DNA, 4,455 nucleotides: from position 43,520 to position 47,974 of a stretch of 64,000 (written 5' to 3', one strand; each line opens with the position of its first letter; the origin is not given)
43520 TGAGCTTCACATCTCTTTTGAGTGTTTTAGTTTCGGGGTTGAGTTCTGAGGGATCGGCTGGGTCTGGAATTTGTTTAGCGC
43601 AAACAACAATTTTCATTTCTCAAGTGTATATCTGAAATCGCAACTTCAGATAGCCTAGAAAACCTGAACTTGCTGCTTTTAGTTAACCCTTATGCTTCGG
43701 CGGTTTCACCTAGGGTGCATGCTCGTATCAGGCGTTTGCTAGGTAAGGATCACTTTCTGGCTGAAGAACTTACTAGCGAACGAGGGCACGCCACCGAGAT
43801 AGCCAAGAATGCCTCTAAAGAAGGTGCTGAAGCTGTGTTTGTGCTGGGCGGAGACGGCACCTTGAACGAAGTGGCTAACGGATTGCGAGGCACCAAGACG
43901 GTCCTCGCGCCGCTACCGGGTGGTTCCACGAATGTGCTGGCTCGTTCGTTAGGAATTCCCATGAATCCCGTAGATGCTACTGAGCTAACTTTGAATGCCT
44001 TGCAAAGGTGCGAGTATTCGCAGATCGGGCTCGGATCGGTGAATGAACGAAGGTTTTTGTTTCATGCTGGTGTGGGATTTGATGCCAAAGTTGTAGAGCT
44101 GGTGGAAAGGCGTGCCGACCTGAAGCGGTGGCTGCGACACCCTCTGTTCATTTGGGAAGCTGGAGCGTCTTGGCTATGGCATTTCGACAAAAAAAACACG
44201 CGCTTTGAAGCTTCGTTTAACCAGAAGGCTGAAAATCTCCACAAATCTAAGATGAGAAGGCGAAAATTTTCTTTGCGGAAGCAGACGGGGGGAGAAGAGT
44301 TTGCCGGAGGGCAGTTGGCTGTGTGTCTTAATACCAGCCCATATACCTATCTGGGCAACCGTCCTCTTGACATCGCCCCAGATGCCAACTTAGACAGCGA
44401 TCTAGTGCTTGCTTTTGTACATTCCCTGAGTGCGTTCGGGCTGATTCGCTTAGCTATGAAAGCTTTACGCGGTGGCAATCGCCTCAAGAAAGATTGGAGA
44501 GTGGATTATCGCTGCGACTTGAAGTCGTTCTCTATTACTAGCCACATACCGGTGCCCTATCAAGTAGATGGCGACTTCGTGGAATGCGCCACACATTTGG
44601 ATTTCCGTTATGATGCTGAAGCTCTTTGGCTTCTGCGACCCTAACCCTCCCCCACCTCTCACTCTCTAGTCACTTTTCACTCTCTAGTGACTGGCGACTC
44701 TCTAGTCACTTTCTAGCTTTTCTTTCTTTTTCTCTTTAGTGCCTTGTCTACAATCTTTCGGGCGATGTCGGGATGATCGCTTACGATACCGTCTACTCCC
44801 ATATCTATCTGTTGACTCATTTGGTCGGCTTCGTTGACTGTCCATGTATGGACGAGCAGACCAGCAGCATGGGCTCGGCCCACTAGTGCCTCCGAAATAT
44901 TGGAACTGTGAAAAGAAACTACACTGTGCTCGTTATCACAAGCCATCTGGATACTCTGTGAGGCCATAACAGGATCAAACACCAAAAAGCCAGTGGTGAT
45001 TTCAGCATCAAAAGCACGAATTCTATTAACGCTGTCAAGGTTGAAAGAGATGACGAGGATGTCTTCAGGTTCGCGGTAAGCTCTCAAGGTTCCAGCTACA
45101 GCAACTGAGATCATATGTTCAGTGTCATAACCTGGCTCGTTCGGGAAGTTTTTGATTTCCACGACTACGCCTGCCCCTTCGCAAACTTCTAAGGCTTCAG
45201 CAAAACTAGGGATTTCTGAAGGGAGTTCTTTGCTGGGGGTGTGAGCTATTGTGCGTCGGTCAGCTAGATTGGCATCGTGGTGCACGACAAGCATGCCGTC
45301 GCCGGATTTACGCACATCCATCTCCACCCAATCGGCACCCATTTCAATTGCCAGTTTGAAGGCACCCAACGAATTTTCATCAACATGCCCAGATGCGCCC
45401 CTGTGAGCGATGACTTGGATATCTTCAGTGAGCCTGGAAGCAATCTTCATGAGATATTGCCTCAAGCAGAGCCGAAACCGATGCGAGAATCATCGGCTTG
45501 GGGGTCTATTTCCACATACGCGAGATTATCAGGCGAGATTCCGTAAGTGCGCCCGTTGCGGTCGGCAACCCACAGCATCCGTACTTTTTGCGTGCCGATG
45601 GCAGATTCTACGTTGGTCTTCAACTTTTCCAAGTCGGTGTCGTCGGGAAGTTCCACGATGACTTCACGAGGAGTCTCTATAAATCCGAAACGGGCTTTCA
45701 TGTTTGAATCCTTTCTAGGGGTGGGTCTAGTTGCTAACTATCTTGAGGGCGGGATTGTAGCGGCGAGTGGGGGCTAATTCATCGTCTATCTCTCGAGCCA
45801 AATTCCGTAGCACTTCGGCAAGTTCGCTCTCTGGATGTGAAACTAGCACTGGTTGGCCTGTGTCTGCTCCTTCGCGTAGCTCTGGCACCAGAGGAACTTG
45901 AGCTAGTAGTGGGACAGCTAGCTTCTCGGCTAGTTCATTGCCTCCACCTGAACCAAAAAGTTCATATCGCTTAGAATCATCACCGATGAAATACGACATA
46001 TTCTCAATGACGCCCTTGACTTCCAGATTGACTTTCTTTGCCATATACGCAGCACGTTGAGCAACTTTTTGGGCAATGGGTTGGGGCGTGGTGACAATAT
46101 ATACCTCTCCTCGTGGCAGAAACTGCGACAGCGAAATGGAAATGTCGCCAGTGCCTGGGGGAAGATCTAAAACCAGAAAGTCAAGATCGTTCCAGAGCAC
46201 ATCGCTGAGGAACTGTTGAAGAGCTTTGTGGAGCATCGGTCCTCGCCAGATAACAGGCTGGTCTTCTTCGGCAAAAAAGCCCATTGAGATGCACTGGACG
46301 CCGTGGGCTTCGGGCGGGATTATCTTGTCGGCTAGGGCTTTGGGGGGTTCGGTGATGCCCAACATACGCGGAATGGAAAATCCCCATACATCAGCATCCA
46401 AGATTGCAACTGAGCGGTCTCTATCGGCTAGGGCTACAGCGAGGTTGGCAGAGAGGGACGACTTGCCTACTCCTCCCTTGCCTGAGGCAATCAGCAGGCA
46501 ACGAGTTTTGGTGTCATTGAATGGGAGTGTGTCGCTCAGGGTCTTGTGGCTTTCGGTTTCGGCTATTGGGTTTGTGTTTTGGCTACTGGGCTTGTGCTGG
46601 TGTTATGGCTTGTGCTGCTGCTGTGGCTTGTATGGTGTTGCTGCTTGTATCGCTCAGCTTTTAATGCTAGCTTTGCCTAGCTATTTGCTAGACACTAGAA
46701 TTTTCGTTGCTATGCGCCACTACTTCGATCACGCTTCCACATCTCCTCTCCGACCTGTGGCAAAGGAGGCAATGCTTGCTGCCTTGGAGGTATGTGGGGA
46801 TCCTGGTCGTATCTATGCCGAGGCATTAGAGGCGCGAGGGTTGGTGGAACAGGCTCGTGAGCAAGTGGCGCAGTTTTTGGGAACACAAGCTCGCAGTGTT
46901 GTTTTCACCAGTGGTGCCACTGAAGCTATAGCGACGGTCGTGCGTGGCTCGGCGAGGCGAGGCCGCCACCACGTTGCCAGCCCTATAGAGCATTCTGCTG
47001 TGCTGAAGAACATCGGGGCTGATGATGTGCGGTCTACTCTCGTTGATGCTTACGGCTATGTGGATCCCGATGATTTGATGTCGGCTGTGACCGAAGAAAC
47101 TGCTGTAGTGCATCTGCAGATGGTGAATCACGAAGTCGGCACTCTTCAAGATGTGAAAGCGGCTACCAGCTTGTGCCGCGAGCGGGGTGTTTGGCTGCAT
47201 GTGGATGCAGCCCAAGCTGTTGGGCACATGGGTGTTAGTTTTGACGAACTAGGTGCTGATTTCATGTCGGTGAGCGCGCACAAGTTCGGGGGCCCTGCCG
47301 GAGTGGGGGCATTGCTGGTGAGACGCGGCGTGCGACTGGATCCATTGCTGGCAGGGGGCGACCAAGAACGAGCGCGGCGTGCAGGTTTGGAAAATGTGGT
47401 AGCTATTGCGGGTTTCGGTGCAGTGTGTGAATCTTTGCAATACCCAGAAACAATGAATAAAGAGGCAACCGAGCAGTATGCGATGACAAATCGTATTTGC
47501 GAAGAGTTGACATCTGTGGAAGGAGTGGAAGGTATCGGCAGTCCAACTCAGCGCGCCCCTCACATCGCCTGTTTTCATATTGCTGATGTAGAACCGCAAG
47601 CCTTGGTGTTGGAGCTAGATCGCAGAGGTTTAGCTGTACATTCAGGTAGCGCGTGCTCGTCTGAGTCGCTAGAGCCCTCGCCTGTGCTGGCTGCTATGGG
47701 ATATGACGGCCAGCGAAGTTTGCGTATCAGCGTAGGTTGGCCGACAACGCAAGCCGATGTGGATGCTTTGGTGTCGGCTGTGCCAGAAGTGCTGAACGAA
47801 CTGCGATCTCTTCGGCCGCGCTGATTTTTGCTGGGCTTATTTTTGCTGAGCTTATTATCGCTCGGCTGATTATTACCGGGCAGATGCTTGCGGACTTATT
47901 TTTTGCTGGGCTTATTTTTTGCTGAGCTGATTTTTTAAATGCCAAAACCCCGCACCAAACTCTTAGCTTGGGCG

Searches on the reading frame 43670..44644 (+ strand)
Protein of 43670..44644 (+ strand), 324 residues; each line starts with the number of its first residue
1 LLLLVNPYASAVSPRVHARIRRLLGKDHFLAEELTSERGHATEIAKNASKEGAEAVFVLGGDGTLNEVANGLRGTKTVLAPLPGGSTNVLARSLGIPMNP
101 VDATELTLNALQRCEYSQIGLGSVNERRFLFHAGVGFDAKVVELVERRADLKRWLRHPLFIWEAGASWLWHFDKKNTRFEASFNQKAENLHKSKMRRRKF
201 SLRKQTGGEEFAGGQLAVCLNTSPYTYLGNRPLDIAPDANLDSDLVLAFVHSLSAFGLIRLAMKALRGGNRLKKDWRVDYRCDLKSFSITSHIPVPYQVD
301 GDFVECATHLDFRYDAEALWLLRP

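Call 85: search_protein_families(library=pfam, proteins=[window:43670-44644:+], max_evalue=0.00001)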
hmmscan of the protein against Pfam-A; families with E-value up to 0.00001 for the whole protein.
window:43670-44644:+ (324 aa): 1 family
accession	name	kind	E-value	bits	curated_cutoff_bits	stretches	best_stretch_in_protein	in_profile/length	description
PF00781.29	DAGK_cat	-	1.8e-23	82.9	23.6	1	1-109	2-114/125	Diacylglycerol kinase catalytic domain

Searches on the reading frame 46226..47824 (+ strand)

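Call 84: search_protein_families(library=pfam, proteins=[window:46226-47824:+], max_evalue=0.00001)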
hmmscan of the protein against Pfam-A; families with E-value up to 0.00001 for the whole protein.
window:46226-47824:+ (532 aa): 3 families
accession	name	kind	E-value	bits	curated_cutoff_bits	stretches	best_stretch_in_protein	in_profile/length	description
PF00266.25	Aminotran_5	-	4.8e-66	223.7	21.5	1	166-515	2-371/371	Aminotransferase class-V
PF00155.27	Aminotran_1_2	-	2.1e-09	37.5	19.7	1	208-518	45-360/361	Aminotransferase class I and II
PF01041.23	DegT_DnrJ_EryC1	-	1.2e-07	31.8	19.8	1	212-333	31-151/360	DegT/DnrJ/EryC1/StrS aminotransferase family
